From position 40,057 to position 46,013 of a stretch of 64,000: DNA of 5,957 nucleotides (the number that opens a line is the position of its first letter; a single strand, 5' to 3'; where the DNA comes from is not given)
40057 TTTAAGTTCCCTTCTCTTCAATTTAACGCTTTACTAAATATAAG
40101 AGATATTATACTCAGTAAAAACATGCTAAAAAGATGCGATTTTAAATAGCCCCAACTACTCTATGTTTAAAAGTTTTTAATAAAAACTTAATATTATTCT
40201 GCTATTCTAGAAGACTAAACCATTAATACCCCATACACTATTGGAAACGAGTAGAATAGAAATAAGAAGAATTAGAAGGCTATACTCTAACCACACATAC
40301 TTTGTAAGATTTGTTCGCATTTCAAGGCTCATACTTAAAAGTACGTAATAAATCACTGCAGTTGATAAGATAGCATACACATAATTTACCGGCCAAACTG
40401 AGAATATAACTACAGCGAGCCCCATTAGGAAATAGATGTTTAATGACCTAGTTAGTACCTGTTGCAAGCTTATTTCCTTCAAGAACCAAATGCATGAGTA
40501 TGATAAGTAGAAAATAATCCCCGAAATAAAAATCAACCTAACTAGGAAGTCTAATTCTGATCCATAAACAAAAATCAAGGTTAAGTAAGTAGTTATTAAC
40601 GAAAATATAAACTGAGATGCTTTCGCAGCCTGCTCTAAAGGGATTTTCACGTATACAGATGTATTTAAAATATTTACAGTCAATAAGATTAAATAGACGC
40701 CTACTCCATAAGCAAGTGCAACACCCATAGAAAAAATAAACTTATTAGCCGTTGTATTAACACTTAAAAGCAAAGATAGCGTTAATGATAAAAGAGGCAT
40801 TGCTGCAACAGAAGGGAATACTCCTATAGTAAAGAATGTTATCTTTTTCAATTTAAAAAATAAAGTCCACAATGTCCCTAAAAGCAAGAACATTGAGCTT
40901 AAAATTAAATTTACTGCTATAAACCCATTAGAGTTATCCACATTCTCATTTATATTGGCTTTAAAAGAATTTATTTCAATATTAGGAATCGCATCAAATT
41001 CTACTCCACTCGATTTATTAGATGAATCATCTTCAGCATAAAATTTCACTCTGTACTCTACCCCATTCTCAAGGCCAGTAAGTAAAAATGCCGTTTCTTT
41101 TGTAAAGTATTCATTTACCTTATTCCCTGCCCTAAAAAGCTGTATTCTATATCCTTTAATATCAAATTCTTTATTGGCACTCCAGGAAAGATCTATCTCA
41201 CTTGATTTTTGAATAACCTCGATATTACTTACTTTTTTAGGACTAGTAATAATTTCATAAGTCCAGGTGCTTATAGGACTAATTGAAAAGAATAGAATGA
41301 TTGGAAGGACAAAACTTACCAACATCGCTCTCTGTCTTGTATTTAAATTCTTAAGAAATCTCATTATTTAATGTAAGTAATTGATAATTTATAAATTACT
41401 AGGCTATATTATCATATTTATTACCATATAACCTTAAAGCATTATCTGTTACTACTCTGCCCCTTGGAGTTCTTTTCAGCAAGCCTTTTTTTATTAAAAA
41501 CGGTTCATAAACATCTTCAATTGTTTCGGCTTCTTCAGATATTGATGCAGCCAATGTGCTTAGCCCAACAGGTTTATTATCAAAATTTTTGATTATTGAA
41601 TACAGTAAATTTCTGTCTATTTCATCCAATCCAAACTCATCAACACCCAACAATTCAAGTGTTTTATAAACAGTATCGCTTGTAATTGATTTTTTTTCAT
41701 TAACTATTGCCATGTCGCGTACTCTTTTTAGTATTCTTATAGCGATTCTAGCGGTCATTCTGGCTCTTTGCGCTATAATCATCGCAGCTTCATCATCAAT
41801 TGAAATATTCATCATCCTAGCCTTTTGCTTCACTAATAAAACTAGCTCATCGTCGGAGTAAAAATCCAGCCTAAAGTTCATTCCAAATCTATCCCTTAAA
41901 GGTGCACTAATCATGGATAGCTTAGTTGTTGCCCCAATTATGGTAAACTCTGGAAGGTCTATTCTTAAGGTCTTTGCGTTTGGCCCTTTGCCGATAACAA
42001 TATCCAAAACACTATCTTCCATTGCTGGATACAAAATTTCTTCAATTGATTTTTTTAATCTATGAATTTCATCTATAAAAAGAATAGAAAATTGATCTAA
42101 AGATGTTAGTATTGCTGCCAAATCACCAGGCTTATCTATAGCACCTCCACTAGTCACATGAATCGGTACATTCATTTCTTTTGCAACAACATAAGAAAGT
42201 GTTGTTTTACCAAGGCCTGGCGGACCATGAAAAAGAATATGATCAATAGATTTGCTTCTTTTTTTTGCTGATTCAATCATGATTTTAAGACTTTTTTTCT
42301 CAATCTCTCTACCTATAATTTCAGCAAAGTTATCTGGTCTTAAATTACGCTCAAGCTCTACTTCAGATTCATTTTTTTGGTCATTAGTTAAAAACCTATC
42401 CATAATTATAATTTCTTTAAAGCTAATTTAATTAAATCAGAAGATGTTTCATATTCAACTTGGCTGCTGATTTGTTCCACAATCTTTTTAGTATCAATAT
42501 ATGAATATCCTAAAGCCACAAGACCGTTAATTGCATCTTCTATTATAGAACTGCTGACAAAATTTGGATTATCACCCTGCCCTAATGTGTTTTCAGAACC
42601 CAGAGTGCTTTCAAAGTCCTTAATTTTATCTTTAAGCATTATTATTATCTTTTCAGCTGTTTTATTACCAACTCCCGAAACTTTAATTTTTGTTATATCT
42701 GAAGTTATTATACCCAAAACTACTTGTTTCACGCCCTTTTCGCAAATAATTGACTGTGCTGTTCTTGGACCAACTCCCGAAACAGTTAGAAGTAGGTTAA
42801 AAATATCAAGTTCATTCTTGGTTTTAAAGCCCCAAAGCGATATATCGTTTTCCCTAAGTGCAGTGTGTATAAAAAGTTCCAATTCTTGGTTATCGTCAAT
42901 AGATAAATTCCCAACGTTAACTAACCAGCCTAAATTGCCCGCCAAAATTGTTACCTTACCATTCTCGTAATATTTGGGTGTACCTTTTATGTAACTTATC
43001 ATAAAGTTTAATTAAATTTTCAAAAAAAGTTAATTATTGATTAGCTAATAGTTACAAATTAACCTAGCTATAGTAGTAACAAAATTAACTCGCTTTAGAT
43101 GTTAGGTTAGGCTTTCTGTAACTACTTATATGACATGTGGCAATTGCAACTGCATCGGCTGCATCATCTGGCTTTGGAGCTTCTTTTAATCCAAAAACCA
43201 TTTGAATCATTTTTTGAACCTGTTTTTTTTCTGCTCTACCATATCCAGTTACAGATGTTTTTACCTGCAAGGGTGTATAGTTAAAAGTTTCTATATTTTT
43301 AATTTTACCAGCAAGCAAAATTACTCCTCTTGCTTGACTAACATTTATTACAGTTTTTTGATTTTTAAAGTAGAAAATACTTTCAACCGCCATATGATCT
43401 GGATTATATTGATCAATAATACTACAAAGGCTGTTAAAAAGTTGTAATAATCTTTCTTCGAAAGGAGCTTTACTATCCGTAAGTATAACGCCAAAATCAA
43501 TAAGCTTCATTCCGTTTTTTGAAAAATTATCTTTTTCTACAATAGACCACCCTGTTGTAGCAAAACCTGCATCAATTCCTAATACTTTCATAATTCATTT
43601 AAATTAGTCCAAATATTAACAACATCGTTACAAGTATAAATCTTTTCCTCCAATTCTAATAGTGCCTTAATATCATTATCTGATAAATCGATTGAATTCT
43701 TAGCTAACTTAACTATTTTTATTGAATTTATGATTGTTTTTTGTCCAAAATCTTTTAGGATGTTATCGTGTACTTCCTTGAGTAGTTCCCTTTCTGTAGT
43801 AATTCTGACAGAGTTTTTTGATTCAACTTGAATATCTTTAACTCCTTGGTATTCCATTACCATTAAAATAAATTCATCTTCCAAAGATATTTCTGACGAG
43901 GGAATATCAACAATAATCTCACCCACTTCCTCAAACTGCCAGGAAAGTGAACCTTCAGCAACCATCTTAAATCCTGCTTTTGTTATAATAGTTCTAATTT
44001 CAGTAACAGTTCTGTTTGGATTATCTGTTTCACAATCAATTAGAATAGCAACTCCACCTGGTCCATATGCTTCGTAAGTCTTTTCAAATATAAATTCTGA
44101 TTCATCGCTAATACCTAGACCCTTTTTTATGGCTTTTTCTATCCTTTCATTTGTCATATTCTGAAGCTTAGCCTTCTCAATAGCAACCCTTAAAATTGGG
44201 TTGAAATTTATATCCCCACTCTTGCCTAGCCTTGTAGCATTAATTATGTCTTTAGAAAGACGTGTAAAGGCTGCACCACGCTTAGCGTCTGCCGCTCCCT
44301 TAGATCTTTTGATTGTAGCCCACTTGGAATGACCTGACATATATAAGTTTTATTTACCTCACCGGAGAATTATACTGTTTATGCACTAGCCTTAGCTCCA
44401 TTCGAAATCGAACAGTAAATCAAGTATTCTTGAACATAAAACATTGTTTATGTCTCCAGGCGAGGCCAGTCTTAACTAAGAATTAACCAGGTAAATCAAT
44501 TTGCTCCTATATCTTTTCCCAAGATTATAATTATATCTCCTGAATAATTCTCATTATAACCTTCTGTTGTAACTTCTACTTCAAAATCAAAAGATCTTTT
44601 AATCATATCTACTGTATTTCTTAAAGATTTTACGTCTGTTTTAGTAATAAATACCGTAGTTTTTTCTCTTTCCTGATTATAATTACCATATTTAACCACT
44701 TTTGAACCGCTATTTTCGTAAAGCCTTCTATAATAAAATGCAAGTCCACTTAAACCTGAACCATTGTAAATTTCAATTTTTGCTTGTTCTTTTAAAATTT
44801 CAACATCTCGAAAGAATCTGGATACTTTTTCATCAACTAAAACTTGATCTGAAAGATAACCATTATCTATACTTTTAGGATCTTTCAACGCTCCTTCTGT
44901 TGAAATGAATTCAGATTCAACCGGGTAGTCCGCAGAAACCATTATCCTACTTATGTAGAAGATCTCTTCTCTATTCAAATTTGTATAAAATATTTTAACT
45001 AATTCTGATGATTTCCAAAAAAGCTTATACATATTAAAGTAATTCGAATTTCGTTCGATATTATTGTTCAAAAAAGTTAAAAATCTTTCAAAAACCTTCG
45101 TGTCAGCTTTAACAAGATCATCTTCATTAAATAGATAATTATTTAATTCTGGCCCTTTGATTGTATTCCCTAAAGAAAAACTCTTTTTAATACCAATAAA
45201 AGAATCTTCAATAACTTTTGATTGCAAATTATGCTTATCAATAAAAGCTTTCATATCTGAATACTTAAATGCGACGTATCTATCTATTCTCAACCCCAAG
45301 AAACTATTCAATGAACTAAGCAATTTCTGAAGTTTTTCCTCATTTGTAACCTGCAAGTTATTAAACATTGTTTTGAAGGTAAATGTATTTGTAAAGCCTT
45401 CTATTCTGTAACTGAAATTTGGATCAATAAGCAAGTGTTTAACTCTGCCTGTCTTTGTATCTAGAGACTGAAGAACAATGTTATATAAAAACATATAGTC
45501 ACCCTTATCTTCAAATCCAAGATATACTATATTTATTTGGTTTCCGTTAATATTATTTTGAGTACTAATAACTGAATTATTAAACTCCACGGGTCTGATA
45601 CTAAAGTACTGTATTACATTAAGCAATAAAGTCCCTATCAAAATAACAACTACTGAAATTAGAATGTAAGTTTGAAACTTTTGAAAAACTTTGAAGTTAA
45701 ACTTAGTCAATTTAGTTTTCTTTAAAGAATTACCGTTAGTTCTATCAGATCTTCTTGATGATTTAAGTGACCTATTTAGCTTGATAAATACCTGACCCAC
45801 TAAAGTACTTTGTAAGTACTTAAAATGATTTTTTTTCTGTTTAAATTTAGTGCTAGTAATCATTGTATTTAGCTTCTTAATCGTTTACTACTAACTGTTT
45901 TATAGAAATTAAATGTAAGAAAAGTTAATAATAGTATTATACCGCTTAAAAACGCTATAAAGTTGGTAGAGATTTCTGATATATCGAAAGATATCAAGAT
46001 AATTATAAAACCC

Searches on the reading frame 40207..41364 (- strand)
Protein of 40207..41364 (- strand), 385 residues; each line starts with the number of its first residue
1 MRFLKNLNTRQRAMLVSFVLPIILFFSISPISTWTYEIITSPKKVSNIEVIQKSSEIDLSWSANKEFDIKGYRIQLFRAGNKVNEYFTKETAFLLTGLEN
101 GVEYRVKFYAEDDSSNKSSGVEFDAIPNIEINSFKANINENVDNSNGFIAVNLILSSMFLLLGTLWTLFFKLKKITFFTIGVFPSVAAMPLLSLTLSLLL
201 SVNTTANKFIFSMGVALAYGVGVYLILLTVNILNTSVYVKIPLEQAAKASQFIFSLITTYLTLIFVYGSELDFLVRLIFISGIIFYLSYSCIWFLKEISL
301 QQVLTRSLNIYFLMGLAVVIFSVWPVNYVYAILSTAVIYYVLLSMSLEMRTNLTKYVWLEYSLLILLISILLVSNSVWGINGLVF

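Call 9: search_protein_families(library=pfam, proteins=[window:40207-41364:-], max_evalue=0.0001)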
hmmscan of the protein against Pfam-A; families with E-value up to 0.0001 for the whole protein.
window:40207-41364:- (385 aa): 1 family
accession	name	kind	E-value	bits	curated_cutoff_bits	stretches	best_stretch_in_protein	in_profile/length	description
PF00041.27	fn3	-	7.9e-07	29.6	25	1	45-114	3-72/84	Fibronectin type III domain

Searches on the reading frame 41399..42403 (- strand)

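Call 10: search_protein_families(library=pfam, proteins=[window:41399-42403:-], max_evalue=0.0001)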
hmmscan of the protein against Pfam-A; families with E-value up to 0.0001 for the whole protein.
window:41399-42403:- (334 aa): 7 families
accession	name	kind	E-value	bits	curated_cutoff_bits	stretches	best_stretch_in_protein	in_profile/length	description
PF05496.18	RuvB_N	-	1.8e-69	233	27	1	21-179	1-159/159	Holliday junction DNA helicase RuvB P-loop domain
PF05491.19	RuvB_C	-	2e-24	85.7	24.7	1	256-325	1-70/72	RuvB C-terminal winged helix domain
PF17864.7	AAA_lid_4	-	1.2e-20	73.4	27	1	182-255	1-74/74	RuvB AAA lid domain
PF00004.35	AAA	-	2.6e-19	70.4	21.2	1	56-179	1-129/131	ATPase family associated with various cellular activities (AAA)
PF07728.20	AAA_5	-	6e-08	33.2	22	0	104-173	66-139/139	AAA domain (dynein-related subfamily)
PF07724.20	AAA_2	-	1.1e-05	25.9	27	0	104-134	75-105/166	AAA domain (Cdc48 subfamily)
PF01078.27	Mg_chelatase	-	1.3e-05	25.2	20.3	0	26-71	2-40/207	Magnesium chelatase, subunit ChlI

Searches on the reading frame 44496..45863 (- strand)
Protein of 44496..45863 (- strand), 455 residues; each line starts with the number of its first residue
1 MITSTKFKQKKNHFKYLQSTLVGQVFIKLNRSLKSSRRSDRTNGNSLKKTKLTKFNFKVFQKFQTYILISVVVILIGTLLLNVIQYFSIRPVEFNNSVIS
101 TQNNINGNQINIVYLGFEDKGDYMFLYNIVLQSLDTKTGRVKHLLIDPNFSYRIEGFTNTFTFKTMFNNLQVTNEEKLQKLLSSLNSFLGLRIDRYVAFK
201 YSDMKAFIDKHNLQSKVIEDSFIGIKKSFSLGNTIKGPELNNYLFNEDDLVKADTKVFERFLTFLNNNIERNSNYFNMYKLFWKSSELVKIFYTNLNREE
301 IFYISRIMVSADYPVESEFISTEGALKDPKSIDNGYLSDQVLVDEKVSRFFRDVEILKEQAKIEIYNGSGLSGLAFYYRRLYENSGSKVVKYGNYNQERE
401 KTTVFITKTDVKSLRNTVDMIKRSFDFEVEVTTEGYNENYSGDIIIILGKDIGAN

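Call 9: search_protein_families(library=pfam, proteins=[window:44496-45863:-], max_evalue=0.0001)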
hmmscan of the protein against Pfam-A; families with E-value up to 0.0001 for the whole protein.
window:44496-45863:- (455 aa): 1 family
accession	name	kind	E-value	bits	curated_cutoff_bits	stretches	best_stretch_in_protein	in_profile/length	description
PF13399.11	LytR_C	-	4e-06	28.1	22.2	1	361-451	2-85/86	LytR cell envelope-related transcriptional attenuator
